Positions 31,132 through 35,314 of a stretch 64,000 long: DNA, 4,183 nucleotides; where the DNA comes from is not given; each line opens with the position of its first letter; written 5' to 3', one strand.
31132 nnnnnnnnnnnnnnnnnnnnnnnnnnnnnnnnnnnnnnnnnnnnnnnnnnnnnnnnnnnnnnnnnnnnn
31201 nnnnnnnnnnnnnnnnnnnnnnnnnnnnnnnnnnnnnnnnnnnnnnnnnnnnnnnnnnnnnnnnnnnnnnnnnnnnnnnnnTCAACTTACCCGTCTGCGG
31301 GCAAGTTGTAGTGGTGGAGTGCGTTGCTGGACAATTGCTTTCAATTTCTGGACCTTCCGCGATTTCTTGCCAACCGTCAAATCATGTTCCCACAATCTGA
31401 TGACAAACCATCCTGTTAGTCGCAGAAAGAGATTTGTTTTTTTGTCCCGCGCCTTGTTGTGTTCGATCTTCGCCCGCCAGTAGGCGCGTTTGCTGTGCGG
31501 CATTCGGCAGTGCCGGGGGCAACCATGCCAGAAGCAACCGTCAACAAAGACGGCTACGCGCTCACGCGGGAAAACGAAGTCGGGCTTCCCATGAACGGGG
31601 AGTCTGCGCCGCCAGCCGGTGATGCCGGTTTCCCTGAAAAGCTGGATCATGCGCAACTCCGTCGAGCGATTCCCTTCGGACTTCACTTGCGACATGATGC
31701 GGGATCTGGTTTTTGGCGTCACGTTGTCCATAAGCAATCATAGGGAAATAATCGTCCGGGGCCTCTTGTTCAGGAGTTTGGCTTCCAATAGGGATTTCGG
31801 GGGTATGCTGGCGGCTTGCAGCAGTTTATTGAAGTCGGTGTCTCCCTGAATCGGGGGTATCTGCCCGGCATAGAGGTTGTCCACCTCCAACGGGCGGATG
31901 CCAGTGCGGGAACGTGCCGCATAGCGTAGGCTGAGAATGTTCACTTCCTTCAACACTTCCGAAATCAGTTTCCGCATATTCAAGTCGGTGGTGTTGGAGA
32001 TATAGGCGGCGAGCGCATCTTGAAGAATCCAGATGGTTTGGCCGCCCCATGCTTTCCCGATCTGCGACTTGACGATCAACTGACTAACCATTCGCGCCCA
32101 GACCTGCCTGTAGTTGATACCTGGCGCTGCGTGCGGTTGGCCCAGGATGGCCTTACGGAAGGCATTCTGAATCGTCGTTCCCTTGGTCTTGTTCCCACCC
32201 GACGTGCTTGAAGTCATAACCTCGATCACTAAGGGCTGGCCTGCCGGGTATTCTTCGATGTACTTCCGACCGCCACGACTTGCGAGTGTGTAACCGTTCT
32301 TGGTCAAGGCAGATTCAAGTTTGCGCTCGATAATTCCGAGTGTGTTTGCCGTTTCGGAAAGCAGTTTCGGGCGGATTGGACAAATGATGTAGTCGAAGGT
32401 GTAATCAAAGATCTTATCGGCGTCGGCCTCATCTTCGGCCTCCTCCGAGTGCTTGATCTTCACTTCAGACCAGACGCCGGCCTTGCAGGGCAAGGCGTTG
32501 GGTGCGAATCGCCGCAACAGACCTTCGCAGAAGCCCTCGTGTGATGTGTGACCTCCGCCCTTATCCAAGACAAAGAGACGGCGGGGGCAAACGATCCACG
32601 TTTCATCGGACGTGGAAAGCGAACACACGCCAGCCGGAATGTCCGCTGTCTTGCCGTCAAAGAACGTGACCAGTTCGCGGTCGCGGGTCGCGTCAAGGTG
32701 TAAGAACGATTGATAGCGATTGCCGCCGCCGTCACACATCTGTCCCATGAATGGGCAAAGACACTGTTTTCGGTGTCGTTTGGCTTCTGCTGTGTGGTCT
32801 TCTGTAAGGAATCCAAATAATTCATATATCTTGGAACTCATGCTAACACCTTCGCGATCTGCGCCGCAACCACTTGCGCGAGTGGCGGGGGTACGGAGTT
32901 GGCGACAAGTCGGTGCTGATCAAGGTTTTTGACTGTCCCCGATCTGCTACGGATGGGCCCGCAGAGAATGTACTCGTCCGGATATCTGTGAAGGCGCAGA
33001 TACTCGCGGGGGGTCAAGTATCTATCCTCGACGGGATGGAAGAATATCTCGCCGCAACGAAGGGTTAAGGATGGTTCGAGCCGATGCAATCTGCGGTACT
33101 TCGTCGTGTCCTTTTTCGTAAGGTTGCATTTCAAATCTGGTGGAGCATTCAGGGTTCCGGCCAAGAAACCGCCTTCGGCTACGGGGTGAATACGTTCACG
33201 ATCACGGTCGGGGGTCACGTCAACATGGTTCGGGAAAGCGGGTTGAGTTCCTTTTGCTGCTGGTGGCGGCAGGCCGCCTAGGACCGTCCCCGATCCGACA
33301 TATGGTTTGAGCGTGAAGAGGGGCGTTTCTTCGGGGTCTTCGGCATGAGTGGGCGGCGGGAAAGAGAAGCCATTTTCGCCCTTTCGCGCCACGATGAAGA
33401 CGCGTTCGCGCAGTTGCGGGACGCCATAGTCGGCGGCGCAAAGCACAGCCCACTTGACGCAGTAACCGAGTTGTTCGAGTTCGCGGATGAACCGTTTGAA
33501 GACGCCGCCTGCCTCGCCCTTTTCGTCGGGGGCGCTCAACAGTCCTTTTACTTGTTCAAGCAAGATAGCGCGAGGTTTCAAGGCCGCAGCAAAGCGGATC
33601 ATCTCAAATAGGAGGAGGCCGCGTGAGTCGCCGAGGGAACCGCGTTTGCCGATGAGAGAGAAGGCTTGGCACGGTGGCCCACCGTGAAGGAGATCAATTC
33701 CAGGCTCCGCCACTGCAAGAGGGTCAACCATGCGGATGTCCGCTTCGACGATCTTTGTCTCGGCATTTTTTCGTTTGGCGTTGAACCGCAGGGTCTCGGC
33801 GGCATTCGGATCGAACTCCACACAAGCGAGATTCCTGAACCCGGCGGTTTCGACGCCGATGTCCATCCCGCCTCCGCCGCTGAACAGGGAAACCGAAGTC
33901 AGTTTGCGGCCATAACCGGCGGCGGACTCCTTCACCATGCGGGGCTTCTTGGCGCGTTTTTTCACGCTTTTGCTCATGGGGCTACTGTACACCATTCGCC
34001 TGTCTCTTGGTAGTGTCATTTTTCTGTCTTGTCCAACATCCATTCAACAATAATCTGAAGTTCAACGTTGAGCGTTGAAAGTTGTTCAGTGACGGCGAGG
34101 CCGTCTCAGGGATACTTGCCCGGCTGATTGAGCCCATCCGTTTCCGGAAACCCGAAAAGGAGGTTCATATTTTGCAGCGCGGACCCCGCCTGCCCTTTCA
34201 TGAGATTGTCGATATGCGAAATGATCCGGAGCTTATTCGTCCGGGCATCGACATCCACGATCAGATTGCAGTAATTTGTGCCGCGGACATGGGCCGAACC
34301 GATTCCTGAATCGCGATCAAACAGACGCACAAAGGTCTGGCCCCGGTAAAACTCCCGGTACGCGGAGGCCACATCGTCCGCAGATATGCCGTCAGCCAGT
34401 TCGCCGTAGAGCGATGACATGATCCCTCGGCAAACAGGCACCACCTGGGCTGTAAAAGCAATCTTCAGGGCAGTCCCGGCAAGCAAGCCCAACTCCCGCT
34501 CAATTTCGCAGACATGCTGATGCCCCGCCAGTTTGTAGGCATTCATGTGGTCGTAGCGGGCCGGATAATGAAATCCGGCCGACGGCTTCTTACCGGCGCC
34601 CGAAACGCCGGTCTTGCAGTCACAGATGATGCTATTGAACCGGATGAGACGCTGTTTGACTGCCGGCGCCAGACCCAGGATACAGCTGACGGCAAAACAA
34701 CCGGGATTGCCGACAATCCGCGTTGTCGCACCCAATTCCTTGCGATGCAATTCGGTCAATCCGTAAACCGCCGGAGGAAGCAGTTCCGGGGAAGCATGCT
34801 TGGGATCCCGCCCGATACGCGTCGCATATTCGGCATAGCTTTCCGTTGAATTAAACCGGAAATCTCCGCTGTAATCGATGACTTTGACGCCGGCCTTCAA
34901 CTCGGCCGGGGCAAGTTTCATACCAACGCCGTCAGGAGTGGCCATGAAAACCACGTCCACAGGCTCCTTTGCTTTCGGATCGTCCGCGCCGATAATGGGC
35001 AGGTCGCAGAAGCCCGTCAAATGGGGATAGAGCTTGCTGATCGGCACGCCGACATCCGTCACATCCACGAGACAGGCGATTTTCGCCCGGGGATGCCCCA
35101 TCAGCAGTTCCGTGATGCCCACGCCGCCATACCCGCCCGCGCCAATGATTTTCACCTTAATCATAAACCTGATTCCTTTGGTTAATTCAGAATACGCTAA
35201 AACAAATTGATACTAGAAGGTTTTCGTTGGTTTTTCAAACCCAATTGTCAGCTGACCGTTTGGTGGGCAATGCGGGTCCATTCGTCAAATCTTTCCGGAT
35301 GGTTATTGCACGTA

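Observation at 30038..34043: Four-gene restriction-modification operon: C5-MTase, NotI-like endonuclease, Vsr and an unknown 400-aa protein, all with overlapping stop/start codons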

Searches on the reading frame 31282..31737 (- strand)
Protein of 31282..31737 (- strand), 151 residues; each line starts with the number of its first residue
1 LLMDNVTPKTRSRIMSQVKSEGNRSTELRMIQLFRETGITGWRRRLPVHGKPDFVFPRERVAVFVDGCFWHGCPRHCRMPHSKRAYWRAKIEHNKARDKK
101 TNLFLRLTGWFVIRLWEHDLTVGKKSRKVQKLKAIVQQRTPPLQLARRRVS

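Call 5: search_protein_families(library=pfam, proteins=[window:31282-31737:-], max_evalue=0.1)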
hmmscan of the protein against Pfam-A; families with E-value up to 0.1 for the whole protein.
window:31282-31737:- (151 aa): 3 families
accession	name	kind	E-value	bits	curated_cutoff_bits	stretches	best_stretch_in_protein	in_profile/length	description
PF03852.21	Vsr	-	8.7e-18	64.4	27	1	3-72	1-69/74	DNA mismatch endonuclease Vsr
PF04480.18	DUF559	-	0.042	14.2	20.6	0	93-123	66-96/109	Protein of unknown function (DUF559)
PF18741.7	MTES_1575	-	0.055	14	38.2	0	92-131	53-91/96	REase_MTES_1575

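Call 6: search_protein_families(library=padloc, proteins=[window:31282-31737:-], max_evalue=0.1)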
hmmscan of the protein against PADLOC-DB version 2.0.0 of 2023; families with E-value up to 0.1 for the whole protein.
window:31282-31737:- (151 aa): 1 family
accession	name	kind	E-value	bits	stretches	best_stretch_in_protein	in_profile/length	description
PDLC03397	Vsr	-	9.9e-14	49.7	1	9-122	8-121/156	Type II nicking endonuclease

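Call 7: search_protein_families(library=ncbifam, proteins=[window:31282-31737:-], max_evalue=0.1)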
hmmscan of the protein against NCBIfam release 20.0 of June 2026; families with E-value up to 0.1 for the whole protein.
window:31282-31737:- (151 aa): 1 family
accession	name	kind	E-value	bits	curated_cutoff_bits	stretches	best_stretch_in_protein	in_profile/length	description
TIGR00632.1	vsr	subfamily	1.3e-32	112.5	97.85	1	3-119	2-119/119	DNA mismatch endonuclease Vsr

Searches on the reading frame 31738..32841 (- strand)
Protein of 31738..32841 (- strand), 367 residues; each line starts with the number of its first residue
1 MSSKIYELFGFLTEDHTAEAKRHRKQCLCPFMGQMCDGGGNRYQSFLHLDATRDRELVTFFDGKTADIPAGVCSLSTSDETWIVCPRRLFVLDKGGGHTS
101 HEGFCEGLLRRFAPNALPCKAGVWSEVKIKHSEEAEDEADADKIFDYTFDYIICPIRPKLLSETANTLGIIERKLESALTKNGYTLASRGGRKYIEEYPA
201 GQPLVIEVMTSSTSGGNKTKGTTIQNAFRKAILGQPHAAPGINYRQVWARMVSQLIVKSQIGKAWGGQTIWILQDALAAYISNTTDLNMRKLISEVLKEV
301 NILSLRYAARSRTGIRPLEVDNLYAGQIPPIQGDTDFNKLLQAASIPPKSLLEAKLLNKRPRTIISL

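Call 5: search_protein_families(library=pfam, proteins=[window:31738-32841:-], max_evalue=0.1)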
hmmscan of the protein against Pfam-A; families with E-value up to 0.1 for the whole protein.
window:31738-32841:- (367 aa): 0 families

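Call 6: search_protein_families(library=padloc, proteins=[window:31738-32841:-], max_evalue=0.1)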
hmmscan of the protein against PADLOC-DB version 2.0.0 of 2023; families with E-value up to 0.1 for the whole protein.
window:31738-32841:- (367 aa): 1 family
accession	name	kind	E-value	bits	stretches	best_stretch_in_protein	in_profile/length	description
PDLC03464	REase_II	-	0.0039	14.2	0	230-293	182-245/318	Type II restriction enzyme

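Call 7: search_protein_families(library=ncbifam, proteins=[window:31738-32841:-], max_evalue=0.1)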
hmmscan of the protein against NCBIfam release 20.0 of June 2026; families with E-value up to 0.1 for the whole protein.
window:31738-32841:- (367 aa): 0 families

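Call 8: search_solved_structures(query=window:31738-32841:-, max_evalue=10, show_alignments=2)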
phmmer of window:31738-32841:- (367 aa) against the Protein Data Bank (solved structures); distinct sequences matched with E-value up to 10: 0.

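Call 33: find_homologous_proteins(query=window:31738-32841:-, max_evalue=0.001)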
Query window:31738-32841:- (367 aa): 1143 proteins with E <= 0.001 among 3702 candidates; the best 120 are listed.
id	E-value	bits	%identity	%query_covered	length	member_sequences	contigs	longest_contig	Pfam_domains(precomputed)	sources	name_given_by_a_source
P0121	4.7e-224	761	100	92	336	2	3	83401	-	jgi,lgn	-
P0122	4.8e-199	679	81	100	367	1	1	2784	-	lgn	-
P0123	1.5e-193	661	79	100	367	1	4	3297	-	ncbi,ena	-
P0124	3.2e-189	647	85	92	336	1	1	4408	-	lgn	-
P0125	9.3e-189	645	78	94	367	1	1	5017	-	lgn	-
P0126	1.1e-188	645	76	100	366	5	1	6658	-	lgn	-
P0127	3.9e-187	640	76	100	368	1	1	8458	-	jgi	jgi:hypothetical protein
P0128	5.6e-187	639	77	99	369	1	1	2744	-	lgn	-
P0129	1.0e-186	638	83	92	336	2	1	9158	-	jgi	jgi:hypothetical protein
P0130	4.2e-185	633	74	100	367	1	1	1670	-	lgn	-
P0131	4.4e-184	630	88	87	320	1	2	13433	-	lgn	-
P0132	1.3e-182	625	74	100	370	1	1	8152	-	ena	-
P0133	3.1e-182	624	81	92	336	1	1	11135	-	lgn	-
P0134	3.8e-182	623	75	99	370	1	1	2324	-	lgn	-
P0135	1.5e-181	621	82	92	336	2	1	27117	-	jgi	jgi:hypothetical protein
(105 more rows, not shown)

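Call 36: find_related_loci(query=A4, collection=metagenome_contigs, flank=6000)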
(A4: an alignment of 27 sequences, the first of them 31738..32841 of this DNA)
Query A4 (367 aa) in metagenome_contigs; peptide patterns used: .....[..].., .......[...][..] (x = any residue, [..] = any of these).
317 stretches matched a pattern; 286 encode a relative of the query (tblastn E <= 1e-3); the best 80 are kept; 80 distinct loci.
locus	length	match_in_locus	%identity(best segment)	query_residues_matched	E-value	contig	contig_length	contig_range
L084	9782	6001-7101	82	1-367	0e+0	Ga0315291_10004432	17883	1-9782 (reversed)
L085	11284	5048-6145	80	1-367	0e+0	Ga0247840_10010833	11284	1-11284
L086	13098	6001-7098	80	1-367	0e+0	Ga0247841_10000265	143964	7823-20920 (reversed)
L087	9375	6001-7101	81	1-367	0e+0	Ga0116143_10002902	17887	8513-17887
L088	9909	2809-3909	81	1-367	0e+0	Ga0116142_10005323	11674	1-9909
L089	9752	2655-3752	77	1-367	0e+0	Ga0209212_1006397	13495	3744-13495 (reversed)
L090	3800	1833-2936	75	1-365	0e+0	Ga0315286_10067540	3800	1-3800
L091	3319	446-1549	74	1-365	0e+0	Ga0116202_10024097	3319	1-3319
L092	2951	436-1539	75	1-365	0e+0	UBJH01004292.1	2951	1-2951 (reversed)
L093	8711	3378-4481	74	1-365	0e+0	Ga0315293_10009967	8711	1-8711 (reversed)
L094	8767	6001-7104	74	1-365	0e+0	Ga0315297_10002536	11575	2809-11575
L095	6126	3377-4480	74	1-365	0e+0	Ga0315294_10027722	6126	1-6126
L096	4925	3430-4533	72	1-365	0e+0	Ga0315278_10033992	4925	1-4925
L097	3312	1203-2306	72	1-365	0e+0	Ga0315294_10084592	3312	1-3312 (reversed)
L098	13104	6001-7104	73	1-365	0e+0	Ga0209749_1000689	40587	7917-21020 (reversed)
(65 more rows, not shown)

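Call 42: predict_structure(alignment_id=A4)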
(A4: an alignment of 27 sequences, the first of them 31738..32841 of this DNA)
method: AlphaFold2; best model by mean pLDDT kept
length: 367 residues; sequences in the alignment: 27
mean_pLDDT: 88.3   pTM: 0.87
mean pLDDT of the five models: 88.3, 83.5, 82.9, 81.3, 80.2
residues with pLDDT >= 90: 218; 70-90: 127; 50-70: 21; < 50: 1
segments of 3 or more residues with pLDDT < 50: none
pLDDT, mean of each block of 10 residues (from residue 1): 88 94 94 79 72 94 92 90 91 75 91 76 93 74 86 95 94 95 95 95 91 80 90 93 80 86 93 92 86 90 90 87 90 84 88 94 90
secondary structure, 60 per line:
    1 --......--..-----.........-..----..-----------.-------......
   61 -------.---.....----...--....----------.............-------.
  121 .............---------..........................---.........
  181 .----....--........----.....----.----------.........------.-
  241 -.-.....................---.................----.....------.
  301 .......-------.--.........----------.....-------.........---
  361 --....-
elements in order: E3-8 H18-26 H55-60 E72-76 E81-83 H86-89 H100-112 E120-133 E143-160 H161-168 H172-181 E186-189 E192-199 E204-208 H224-232 H244-264 E268-274 H275-284 H289-292 E300-307 E318-326 H337-341 H349-357 E363-366

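Call 68: search_solved_structures(query=A4, max_evalue=10, show_alignments=2)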
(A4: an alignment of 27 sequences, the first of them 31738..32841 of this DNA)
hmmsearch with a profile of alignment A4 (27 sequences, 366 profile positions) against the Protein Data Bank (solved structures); distinct sequences matched with E-value up to 10: 1.
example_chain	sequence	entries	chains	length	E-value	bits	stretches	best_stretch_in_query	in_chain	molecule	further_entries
8g2z_2G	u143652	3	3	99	0.012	18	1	114-186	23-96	Flagellar FliJ protein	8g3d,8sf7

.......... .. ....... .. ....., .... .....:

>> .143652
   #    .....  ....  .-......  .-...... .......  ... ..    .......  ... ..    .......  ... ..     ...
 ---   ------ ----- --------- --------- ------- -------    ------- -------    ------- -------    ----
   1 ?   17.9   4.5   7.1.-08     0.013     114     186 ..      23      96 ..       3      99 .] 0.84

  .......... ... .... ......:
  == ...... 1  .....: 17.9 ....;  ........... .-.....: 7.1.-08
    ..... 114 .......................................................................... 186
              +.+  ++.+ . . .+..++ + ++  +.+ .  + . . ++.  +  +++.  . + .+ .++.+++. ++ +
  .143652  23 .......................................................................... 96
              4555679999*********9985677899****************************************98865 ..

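Call 104: search_dna_similar(query=window:31738-32841:-, collection=plasmids, mode=protein, max_rows=12)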
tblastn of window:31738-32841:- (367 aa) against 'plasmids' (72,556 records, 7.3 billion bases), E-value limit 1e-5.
No match.

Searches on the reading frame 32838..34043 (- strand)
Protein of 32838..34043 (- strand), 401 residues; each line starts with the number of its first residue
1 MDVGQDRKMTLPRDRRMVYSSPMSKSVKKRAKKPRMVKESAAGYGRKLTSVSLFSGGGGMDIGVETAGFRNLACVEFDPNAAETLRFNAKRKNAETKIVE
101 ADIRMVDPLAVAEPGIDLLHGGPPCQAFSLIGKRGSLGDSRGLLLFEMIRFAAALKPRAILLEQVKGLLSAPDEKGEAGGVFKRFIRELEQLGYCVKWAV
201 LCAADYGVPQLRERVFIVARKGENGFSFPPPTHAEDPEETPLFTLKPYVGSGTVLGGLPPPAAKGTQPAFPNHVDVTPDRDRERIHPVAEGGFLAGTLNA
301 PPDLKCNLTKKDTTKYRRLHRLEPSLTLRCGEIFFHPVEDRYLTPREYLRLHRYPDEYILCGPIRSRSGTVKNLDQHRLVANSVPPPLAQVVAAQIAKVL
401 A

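Call 5: search_protein_families(library=pfam, proteins=[window:32838-34043:-], max_evalue=0.1)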
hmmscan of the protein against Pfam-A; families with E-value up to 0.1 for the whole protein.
window:32838-34043:- (401 aa): 3 families
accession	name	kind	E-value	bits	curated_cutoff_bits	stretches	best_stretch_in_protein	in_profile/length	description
PF00145.23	DNA_methylase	-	4e-55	188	22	1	49-397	2-323/324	C-5 cytosine-specific DNA methylase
PF02475.24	TRM5-TYW2_MTfase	-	0.0067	16.8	28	1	49-112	39-105/164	TRM5/TYW2 methyltransferase domain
PF03602.21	Cons_hypoth95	-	0.046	13.8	24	1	44-126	39-124/182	Conserved hypothetical protein 95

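Call 6: search_protein_families(library=padloc, proteins=[window:32838-34043:-], max_evalue=0.1)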
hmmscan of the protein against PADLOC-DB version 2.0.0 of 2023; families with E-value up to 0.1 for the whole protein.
window:32838-34043:- (401 aa): 63 families (the best 25 are shown)
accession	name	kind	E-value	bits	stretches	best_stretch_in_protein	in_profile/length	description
PDLC03378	MTase_II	-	1.2e-75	252.9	1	47-400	2-330/344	Type II methyltransferase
PDLC03234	MTase_II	-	1.4e-67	226.6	2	46-237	3-191/375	Type II methyltransferase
PDLC03272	MTase_II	-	2e-62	209.6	1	24-400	51-390/407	Type II methyltransferase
PDLC00026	DruM2|DruM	-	9.3e-62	207.5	1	46-400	3-318/336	DNA cytosine methylase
PDLC03326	MTase_II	-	7.5e-60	201.2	2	47-260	4-216/412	Type II methyltransferase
PDLC00033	DruM2|DruM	-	2.1e-58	196.4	1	43-400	17-364/368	DNA cytosine methylase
PDLC03307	MTase_II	-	1.1e-47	161.1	3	49-170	2-116/382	Type II methyltransferase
PDLC02650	DrmMII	-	2e-41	140.3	2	46-170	7-138/435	DrmMII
PDLC03237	MTase_II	-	2.3e-41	139.7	2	47-222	793-970/1036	Type II methyltransferase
PDLC00030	DruM2|DruM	-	1.1e-39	134.7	2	47-219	5-183/380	DNA cytosine methylase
PDLC00027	DruM2|DruM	-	8.5e-38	128.6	1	48-259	12-210/361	DNA cytosine methylase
PDLC00029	DruM2|DruM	-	8e-37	125.3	1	47-236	4-181/329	DNA cytosine methylase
PDLC00032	DruM2|DruM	-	8.6e-37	125.4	1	47-234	3-185/424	DNA cytosine methylase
PDLC00031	DruM2|DruM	-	2.5e-36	123.5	1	49-259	13-210/361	DNA cytosine methylase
PDLC02649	DrmMII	-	1.3e-35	121.2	3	114-232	114-231/422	DrmMII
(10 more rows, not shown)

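Call 7: search_protein_families(library=ncbifam, proteins=[window:32838-34043:-], max_evalue=0.1)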
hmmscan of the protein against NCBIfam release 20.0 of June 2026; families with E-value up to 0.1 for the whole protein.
window:32838-34043:- (401 aa): 2 families
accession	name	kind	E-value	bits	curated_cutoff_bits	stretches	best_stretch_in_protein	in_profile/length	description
TIGR00675.1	dcm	superfamily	3.3e-52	178.2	100.65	2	51-233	2-177/329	DNA (cytosine-5-)-methyltransferase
NF007772.0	PRK10458.1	subfamily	2.1e-10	39.8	710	1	39-200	80-258/472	DNA cytosine methylase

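Call 103: search_solved_structures(query=window:32838-34043:-, max_evalue=1e-10)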
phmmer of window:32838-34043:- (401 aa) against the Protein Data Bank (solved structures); distinct sequences matched with E-value up to 1e-10: 41.
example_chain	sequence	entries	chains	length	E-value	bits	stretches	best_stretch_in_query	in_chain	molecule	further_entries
1dct_A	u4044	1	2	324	5e-27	98.6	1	50-237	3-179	PROTEIN (MODIFICATION METHYLASE HAEIII)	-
3ubt_Y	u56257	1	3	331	1.1e-25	94.2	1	50-237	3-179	Modification methylase HaeIII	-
10mh_A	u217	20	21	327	4.7e-22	82.3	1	49-232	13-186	PROTEIN (CYTOSINE-SPECIFIC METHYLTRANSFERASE HHAI) | HaeIII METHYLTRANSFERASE | Modification methylase HhaI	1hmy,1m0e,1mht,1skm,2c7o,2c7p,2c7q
1svu_A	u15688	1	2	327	4.7e-22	82.3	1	49-232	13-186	Modification methylase HhaI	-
1fjx_A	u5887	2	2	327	4.8e-22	82.2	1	49-232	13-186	HHAI DNA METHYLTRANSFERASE | MODIFICATION METHYLASE HHAI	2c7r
2i9k_A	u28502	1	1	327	4.9e-22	82.2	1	49-232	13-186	Modification methylase HhaI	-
2uyh_A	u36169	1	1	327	6.5e-22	81.8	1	49-232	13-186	MODIFICATION METHYLASE HHAI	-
2zcj_A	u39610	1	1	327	1.2e-21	80.9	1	49-232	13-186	Modification methylase HhaI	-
2uz4_A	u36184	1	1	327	2.3e-21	80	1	49-232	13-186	MODIFICATION METHYLASE HHAI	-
2uyc_A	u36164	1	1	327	2.3e-21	80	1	49-232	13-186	MODIFICATION METHYLASE HHAI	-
2z6q_A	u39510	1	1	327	3.2e-21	79.5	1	49-232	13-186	Modification methylase HhaI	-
2z6u_A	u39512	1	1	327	3.2e-21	79.5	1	49-232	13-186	Modification methylase HhaI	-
2z6a_A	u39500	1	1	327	8.4e-21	78.1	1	49-232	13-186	Modification methylase HhaI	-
5guv_A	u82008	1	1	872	1.1e-20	77.7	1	41-242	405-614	DNA (cytosine-5)-methyltransferase 1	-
3pt9_A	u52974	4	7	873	4.5e-20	75.7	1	41-242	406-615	DNA (cytosine-5)-methyltransferase 1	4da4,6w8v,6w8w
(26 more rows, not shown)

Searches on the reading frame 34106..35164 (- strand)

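Call 10: search_protein_families(library=pfam, proteins=[window:34106-35164:-], max_evalue=0.001)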
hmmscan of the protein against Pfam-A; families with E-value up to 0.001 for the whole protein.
window:34106-35164:- (352 aa): 3 families
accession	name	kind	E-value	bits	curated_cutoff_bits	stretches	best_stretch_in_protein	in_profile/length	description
PF22698.1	Semialdhyde_dhC_1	-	2.9e-49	167.5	27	1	156-320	1-165/165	Semialdehyde dehydrogenase, dimerisation domain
PF01118.30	Semialdhyde_dh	-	1.8e-23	83.7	26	1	3-144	1-118/121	Semialdehyde dehydrogenase, NAD binding domain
PF02774.23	Semialdhyde_dhC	-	1.2e-18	68.4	26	1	165-323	1-184/184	Semialdehyde dehydrogenase, dimerisation domain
